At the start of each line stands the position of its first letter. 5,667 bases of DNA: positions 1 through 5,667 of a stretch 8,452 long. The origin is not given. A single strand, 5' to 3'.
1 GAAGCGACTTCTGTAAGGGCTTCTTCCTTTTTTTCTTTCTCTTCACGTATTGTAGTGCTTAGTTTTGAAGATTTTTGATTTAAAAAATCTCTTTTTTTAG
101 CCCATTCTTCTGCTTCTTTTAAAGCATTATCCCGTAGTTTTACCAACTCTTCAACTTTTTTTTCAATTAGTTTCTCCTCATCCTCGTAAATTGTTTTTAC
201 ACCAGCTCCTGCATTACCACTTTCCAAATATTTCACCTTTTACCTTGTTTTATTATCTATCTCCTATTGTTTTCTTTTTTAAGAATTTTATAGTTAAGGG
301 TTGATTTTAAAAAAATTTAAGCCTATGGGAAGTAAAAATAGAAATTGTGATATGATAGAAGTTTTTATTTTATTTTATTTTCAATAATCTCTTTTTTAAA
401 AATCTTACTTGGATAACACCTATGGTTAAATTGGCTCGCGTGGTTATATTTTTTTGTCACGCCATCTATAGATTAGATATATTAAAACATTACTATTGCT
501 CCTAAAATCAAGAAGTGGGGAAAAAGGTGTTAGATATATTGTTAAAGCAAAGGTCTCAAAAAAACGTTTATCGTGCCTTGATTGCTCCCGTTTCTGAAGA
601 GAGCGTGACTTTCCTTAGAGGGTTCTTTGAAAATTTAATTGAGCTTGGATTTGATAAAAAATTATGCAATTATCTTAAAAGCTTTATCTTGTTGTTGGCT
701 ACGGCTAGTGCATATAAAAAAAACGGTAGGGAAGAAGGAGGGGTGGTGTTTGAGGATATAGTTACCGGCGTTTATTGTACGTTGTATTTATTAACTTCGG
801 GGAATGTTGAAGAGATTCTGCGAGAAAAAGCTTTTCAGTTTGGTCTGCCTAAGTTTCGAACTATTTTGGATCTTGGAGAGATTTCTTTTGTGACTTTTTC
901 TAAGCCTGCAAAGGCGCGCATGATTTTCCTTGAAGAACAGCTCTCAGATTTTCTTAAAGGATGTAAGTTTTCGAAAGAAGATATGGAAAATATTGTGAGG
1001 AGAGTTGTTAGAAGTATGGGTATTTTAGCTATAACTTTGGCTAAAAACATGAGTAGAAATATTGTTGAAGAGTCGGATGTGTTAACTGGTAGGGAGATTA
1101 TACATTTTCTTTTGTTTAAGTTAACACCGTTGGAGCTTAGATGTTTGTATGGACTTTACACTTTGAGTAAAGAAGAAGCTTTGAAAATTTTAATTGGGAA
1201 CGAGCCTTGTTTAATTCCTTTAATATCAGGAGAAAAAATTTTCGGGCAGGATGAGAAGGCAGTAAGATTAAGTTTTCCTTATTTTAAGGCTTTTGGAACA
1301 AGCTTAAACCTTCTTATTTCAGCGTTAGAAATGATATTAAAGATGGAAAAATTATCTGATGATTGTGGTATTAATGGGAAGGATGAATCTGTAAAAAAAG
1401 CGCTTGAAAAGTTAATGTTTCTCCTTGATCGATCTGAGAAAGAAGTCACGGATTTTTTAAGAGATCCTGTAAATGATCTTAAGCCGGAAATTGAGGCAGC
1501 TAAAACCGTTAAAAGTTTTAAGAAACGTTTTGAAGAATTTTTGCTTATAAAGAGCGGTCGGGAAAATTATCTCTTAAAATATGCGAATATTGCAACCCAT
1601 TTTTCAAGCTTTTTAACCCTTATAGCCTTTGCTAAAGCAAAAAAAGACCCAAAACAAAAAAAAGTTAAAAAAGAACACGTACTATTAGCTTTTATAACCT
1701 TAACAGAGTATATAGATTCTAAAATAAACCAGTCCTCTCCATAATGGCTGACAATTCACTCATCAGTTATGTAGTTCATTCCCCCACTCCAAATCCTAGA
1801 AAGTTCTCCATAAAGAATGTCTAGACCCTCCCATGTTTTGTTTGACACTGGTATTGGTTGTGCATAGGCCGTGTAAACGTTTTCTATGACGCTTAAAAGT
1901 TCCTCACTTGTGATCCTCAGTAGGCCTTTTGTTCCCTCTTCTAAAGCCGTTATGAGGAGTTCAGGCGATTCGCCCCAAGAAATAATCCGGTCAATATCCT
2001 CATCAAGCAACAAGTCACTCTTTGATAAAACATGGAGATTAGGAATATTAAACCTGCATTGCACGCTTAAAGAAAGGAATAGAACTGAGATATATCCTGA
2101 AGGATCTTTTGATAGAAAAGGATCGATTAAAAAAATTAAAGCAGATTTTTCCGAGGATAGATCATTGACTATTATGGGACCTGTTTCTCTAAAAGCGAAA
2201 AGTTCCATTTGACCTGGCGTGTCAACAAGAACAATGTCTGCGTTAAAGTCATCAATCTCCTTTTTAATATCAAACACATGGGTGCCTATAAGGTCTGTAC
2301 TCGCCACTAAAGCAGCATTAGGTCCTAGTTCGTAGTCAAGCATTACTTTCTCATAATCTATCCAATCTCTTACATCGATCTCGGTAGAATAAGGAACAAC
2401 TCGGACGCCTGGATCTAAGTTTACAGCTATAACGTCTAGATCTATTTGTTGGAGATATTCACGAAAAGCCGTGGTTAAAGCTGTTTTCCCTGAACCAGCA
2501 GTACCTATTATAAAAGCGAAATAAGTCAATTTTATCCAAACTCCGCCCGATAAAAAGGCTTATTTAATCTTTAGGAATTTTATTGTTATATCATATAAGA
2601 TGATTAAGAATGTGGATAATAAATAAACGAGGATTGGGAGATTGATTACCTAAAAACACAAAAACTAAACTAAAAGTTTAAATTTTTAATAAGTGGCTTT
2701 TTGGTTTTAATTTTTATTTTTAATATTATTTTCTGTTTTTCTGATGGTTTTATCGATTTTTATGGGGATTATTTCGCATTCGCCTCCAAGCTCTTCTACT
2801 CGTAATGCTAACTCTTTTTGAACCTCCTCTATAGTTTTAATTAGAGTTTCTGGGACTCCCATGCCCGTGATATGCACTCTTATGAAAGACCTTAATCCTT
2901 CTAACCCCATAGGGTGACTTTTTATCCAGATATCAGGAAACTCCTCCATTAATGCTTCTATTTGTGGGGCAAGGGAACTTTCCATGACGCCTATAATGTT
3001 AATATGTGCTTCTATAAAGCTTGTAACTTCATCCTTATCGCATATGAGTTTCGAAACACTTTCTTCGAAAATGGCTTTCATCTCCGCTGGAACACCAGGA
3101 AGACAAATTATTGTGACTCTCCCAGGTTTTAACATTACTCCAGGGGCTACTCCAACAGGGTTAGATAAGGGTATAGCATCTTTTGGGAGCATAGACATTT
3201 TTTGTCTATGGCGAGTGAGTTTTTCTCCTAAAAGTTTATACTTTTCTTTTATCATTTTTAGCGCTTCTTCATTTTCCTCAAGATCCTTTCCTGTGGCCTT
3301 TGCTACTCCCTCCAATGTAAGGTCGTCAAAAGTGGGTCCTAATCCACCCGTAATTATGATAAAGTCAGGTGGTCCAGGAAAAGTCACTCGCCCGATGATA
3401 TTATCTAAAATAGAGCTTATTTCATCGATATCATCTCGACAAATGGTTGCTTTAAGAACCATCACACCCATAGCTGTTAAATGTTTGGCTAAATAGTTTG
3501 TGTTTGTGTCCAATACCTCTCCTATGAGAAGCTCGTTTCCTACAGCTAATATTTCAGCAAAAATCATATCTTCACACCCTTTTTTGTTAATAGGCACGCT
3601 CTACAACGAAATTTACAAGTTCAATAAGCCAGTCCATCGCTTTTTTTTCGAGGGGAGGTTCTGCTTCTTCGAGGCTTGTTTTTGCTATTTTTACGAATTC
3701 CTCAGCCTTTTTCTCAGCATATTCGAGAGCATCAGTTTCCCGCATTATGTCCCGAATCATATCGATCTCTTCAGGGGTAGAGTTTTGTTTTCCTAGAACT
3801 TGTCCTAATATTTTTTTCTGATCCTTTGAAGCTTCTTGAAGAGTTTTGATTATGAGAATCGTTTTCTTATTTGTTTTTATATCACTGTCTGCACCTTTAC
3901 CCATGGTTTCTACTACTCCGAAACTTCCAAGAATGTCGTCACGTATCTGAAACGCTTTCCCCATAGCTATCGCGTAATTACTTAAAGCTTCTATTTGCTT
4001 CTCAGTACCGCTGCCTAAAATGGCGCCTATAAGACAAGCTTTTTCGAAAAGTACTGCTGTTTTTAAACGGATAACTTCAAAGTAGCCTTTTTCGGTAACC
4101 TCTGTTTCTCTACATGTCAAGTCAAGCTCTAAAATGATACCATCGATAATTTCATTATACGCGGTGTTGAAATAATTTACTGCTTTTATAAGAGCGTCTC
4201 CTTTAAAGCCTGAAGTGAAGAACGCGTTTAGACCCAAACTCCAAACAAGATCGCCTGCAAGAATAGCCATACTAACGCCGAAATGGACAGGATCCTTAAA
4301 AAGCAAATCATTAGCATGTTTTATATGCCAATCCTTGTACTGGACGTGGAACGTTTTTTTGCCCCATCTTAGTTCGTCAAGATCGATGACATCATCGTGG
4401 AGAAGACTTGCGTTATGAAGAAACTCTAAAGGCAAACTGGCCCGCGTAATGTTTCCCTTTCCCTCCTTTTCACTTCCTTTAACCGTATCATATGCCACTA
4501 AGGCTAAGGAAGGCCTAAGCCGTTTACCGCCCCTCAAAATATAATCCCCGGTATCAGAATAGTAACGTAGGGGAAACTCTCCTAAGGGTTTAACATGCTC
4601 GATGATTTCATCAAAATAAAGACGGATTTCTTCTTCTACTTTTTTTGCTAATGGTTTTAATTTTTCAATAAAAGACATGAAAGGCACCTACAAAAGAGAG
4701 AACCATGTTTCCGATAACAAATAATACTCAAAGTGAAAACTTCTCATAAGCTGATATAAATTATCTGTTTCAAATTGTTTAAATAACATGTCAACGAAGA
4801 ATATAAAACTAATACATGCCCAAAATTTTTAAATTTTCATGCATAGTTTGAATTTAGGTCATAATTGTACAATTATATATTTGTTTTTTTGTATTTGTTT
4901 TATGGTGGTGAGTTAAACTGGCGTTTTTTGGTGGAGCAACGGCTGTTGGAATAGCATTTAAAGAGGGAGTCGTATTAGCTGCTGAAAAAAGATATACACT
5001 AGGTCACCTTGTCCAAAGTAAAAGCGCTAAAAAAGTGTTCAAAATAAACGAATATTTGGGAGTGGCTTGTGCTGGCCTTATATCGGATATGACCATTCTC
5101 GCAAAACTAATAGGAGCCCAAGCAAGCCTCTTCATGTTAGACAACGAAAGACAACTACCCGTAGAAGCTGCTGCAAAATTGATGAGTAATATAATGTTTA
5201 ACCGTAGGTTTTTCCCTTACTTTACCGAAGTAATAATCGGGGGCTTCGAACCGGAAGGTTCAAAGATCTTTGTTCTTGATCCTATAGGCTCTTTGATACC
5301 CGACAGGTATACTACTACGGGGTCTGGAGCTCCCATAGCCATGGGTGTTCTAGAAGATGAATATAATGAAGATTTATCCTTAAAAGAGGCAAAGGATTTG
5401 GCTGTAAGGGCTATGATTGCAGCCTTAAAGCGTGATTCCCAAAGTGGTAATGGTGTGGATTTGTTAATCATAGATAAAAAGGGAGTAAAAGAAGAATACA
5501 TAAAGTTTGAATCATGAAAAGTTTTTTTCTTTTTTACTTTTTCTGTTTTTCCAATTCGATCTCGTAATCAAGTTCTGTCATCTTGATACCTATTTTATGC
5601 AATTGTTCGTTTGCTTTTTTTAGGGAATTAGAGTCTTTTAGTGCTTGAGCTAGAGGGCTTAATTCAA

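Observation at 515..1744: Orphan protein built from four tandem AAA+-lid / histone-fold-like repeats with no ATPase core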

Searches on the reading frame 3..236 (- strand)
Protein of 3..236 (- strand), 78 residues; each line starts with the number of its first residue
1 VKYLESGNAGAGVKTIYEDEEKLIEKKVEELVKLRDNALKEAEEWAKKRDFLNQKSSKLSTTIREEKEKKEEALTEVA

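Call 4: search_protein_families(library=pfam, proteins=[window:3-236:-], max_evalue=0.1)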
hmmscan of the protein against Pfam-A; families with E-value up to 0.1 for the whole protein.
window:3-236:- (78 aa): 0 families

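Call 12: search_protein_families(library=ncbifam, proteins=[window:3-236:-], max_evalue=0.1)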
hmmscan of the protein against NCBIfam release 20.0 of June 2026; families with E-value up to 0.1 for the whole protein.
window:3-236:- (78 aa): 2 families
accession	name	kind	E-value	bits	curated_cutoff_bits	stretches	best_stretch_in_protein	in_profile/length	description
NF011044.0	PRK14474.1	equivalog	0.0082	15.6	339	1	15-74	32-91/258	F0F1 ATP synthase subunit B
NF051444.1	HblA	equivalog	0.073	12.3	690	1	18-77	162-221/375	hemolysin BL binding component B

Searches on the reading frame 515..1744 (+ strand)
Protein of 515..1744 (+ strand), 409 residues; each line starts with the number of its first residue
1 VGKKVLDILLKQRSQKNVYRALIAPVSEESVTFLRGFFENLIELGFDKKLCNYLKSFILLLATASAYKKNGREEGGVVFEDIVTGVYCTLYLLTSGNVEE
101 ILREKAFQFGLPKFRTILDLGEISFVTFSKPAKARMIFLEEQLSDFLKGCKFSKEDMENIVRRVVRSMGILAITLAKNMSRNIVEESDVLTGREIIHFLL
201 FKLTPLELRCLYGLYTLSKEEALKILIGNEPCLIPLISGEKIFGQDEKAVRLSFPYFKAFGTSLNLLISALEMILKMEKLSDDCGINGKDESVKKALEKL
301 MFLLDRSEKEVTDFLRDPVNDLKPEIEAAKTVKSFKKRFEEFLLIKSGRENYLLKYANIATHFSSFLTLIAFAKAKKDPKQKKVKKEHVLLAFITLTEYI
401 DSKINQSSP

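Call 4: search_protein_families(library=pfam, proteins=[window:515-1744:+], max_evalue=0.1)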
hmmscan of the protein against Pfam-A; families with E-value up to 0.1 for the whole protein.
window:515-1744:+ (409 aa): 1 family
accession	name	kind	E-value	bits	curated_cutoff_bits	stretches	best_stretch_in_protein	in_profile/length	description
PF03979.19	Sigma70_r1_1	-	0.077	13.4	22.5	0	140-176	22-57/81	Sigma-70 factor, region 1.1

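Call 6: find_homologous_proteins(query=window:515-1744:+, max_evalue=0.01)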
Query window:515-1744:+ (409 aa): 6 proteins with E <= 0.01 among 8000 candidates. Only proteins of 224 to 716 residues were searched: fused or split forms outside these lengths cannot appear, so this answer is no evidence that the protein stands alone or is whole; lengths 'longer' or 'shorter' looks for them.
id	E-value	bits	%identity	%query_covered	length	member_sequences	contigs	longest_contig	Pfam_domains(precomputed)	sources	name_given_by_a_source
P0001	2.0e-258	875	100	100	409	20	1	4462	-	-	-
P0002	2.3e-219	746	87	99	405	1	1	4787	-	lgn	-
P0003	1.2e-218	744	87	99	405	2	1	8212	-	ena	-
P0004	1.0e-217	741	87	99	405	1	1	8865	-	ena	-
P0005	4.2e-215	732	87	98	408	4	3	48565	-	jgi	-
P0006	7.1e-215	731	86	98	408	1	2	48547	-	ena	-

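Call 11: search_solved_structures(query=P0001, max_evalue=10)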
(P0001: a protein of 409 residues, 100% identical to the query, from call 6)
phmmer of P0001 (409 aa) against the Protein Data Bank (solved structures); distinct sequences matched with E-value up to 10: 1.
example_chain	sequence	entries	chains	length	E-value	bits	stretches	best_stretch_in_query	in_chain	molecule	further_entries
8ek4_A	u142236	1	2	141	5.4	9.2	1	256-324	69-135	Ice-binding protein TIP-99a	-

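Call 12: search_protein_families(library=ncbifam, proteins=[window:515-1744:+], max_evalue=0.1)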
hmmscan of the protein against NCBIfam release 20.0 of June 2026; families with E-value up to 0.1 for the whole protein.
window:515-1744:+ (409 aa): 0 families

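Call 14: find_encoding_contigs(protein=P0005, flank=10000, max_places=3)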
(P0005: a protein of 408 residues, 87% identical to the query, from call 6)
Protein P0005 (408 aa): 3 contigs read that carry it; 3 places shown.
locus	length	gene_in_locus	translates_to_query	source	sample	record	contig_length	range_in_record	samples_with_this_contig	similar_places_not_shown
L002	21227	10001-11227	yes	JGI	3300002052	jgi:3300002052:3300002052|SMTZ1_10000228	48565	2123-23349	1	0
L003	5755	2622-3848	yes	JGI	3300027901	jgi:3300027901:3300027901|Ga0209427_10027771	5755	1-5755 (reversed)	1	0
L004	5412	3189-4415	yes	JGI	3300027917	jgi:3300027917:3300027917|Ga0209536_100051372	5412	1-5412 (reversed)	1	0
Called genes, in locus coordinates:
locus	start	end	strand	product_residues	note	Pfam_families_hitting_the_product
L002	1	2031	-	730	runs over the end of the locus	PF02359:CDC48_N, PF02933:CDC48_2, PF05496:RuvB_N, PF13191:AAA_16 (weak), PF00004:AAA, PF17862:AAA_lid_3, PF00004:AAA, PF17862:AAA_lid_3, +24 more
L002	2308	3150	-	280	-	PF01261:AP_endonuc_2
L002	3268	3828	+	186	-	PF01613:Flavin_Reduct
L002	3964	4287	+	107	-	PF02311:AraC_binding, PF07883:Cupin_2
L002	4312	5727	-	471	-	-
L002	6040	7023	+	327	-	PF00025:Arf, PF00071:Ras, PF01926:MMR_HSR1 (faint), PF08477:Roc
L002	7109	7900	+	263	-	PF04055:Radical_SAM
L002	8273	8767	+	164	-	PF01936:NYN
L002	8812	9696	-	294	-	PF23435:DUF7121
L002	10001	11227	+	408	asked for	-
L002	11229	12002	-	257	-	PF03029:ATP_bind_1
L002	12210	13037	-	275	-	PF00994:MoCF_biosynth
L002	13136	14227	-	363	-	PF00348:polyprenyl_synt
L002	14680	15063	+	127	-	PF00227:Proteasome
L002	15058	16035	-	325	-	PF06626:DUF1152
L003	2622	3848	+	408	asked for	-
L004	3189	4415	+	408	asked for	-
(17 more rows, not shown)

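Call 15: search_protein_representatives(protein=window:515-1744:+)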
Query: 409 residues. Proteins with E-value up to 0.001 (for the whole library): 2; up to 1e-10: 1; up to 1e-30: 1. The best 2 are listed.
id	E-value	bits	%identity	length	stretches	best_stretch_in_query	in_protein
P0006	2.3e-215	731.2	86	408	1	6-404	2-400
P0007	9.1e-04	34.9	32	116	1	85-162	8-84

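Call 19: search_protein_families(library=pfam, proteins=[P0007], max_evalue=1)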
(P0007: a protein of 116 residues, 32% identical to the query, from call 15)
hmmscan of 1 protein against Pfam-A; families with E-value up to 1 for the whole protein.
P0007 (116 aa): 4 families
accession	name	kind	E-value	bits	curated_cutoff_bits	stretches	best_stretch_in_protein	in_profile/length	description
PF00270.35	DEAD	-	1.5e-08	35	26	1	3-72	88-145/167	DEAD/DEAH box helicase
PF02727.21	Cu_amine_oxidN2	-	0.0079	16.9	21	1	64-95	17-47/87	Copper amine oxidase, N2 domain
PF15029.11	TMEM174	-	0.2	11.7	27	1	29-76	166-212/233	Transmembrane protein 174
PF25284.1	DUF7874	-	0.21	12.1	30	1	73-114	30-71/136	Family of unknown function (DUF7874)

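Call 25: predict_structure(alignment_id=A1)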
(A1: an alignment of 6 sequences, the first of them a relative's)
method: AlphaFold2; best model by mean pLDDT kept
length: 409 residues; sequences in the alignment: 6
mean_pLDDT: 37.4   pTM: 0.26
mean pLDDT of the five models: 37.4, 37.3, 35.5, 34.2, 34.2
residues with pLDDT >= 90: 0; 70-90: 0; 50-70: 64; < 50: 345
segments of 3 or more residues with pLDDT < 50: 1-26, 66-70, 72-76, 87-379, 403-409
pLDDT, mean of each block of 10 residues (from residue 1): 30 32 45 56 52 53 50 49 50 42 39 27 24 30 31 33 30 26 24 31 39 41 38 33 27 25 31 33 29 38 37 37 35 33 33 32 42 48 54 53 41
secondary structure, 60 per line:
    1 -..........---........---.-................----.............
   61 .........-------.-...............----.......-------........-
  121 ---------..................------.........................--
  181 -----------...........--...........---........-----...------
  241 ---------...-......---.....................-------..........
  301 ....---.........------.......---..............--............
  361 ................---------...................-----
elements in order: H2-11 H15-22 H28-43 H48-69 H79-93 H98-104 H112-119 H130-147 H154-178 H192-202 H205-215 H219-226 E232-234 E250-252 H254-259 H263-283 H291-304 H308-316 H323-329 H333-346 H349-376 H386-404

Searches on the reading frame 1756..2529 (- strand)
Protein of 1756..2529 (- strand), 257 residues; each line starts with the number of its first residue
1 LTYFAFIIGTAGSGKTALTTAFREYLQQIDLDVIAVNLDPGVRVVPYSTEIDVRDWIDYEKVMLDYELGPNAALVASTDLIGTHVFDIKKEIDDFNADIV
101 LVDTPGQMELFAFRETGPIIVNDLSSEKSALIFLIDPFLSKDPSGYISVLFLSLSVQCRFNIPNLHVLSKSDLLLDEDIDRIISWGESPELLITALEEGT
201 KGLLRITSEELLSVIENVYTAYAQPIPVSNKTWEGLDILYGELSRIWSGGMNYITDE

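Call 4: search_protein_families(library=pfam, proteins=[window:1756-2529:-], max_evalue=0.1)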
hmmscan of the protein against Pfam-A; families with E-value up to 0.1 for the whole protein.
window:1756-2529:- (257 aa): 6 families
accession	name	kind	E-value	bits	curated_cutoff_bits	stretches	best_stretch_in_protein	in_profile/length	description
PF03029.23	ATP_bind_1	-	8.9e-53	180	27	1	7-240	1-231/240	Conserved hypothetical ATP binding protein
PF01656.29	CbiA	-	0.00054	20.4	25.4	1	6-199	3-54/125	CobQ/CobB/MinD/ParA nucleotide binding domain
PF13401.12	AAA_22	-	0.012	16.4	27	1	4-40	7-43/130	AAA domain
PF13191.12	AAA_16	-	0.017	16.1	32.6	1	5-29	27-51/167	AAA ATPase domain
PF06726.17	BC10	-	0.018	15.7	27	1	110-161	12-61/65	Bladder cancer-related protein BC10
PF00448.28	SRP54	-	0.06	13.4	22.7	0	6-39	5-38/196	SRP54-type protein, GTPase domain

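Call 12: search_protein_families(library=ncbifam, proteins=[window:1756-2529:-], max_evalue=0.1)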
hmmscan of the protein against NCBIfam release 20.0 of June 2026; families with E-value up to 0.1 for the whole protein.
window:1756-2529:- (257 aa): 8 families
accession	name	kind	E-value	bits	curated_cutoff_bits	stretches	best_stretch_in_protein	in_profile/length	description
NF010340.0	PRK13768.1-2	equivalog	8.8e-83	278.1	293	1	1-257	2-260/265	GTPase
NF010341.0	PRK13768.1-3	equivalog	2.3e-79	266.7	355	1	2-251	2-250/257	GTPase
NF010342.0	PRK13768.1-5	equivalog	4.6e-74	249.5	414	1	3-257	2-250/255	GTPase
NF010339.0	PRK13768.1-1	equivalog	2.5e-38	132.2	414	1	7-237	5-231/248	GTPase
NF006799.0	PRK09302.1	equivalog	0.021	13.4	408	1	7-104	278-371/515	circadian clock protein KaiC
TIGR00231.1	small_GTP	domain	0.026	14.3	42.5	0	89-112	45-68/164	GTP-binding protein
NF004041.0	PRK05541.1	subfamily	0.063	13.3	127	1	5-39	10-44/176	adenylyl-sulfate kinase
TIGR03453.1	partition_RepA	equivalog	0.085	11.7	348.45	0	11-100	114-207/387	plasmid partitioning protein RepA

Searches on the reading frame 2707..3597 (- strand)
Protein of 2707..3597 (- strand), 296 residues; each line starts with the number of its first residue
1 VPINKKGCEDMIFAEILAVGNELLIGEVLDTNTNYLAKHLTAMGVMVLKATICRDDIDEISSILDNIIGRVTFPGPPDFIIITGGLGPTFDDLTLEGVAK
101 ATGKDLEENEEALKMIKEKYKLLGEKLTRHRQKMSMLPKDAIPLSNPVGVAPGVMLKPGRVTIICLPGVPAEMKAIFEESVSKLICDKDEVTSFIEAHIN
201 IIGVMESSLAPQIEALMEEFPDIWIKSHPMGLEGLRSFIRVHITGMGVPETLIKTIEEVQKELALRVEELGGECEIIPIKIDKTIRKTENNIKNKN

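Call 4: search_protein_families(library=pfam, proteins=[window:2707-3597:-], max_evalue=0.1)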
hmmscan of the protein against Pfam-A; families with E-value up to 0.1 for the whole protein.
window:2707-3597:- (296 aa): 2 families
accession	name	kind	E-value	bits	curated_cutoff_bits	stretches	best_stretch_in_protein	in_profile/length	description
PF00994.29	MoCF_biosynth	-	5.9e-33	114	26.6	1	15-183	1-140/144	Probable molybdopterin binding domain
PF10279.14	Latarcin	-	0.046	14.4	25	0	91-129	19-62/64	Latarcin precursor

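Call 12: search_protein_families(library=ncbifam, proteins=[window:2707-3597:-], max_evalue=0.1)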
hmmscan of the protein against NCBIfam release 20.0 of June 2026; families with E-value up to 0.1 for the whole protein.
window:2707-3597:- (296 aa): 14 families
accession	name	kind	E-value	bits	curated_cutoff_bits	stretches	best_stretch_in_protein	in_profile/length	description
NF002291.0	PRK01215.1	equivalog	4.6e-81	271.8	293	1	10-274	2-260/264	nicotinamide mononucleotide deamidase-related protein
NF001813.0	PRK00549.1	equivalog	5.1e-53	180.5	379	1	14-225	3-209/414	competence/damage-inducible protein A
NF002977.0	PRK03670.1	equivalog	3.7e-46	157.6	305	1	12-244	1-227/252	competence damage-inducible protein A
TIGR00200.1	cinA_nterm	subfamily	9.9e-43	146.4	243.15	1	12-263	2-245/414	CinA family nicotinamide mononucleotide deamidase-related protein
NF002978.0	PRK03673.1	equivalog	4.4e-29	101.6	496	1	11-217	1-202/398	nicotinamide mononucleotide deamidase-related protein YfaY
TIGR00177.1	molyb_syn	domain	1.1e-21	77.4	85.35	1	14-180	4-145/148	molybdenum cofactor synthesis domain-containing protein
NF002947.1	PRK03604.1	equivalog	1.4e-07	31.1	285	1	11-116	145-245/301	bifunctional molybdenum cofactor biosynthesis protein MoaC/MoaB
TIGR02667.1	moaB_proteo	equivalog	1e-05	25.3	222.4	1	29-116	20-103/163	molybdenum cofactor biosynthesis protein B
NF011068.0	PRK14498.1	equivalog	4.2e-05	21.8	534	1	15-70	197-252/647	molybdopterin biosynthesis protein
NF050098.1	MoeA_actino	exception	0.00042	19.2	560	1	14-86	184-250/400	molybdopterin molybdotransferase MoeA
NF011067.0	PRK14497.1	equivalog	0.0018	16.9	536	1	15-86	190-255/546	putative molybdopterin biosynthesis protein MoeA/unknown domain fusion protein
NF045515.2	Glp_gephyrin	equivalog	0.0058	15.4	475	1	15-89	185-253/403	molybdotransferase-like divisome protein Glp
NF007960.1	PRK10680.1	equivalog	0.018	13.9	440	1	15-67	184-236/401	molybdopterin molybdotransferase MoeA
NF006932.0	PRK09417.1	equivalog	0.026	14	158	0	35-116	27-106/193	molybdopterin adenylyltransferase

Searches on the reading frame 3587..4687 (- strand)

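Call 4: search_protein_families(library=pfam, proteins=[window:3587-4687:-], max_evalue=0.1)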
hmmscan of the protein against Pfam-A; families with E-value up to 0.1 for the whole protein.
window:3587-4687:- (366 aa): 1 family
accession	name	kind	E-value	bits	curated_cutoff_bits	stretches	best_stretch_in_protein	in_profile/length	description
PF00348.22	polyprenyl_synt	-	1.6e-53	182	27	1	44-313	5-249/251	Polyprenyl synthetase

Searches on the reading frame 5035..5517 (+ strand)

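Call 4: search_protein_families(library=pfam, proteins=[window:5035-5517:+], max_evalue=0.1)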
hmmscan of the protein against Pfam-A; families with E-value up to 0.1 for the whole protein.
window:5035-5517:+ (160 aa): 1 family
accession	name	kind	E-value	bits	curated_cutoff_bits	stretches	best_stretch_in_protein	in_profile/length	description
PF00227.31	Proteasome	-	3.1e-36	125.3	22.4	1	2-146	40-189/189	Proteasome subunit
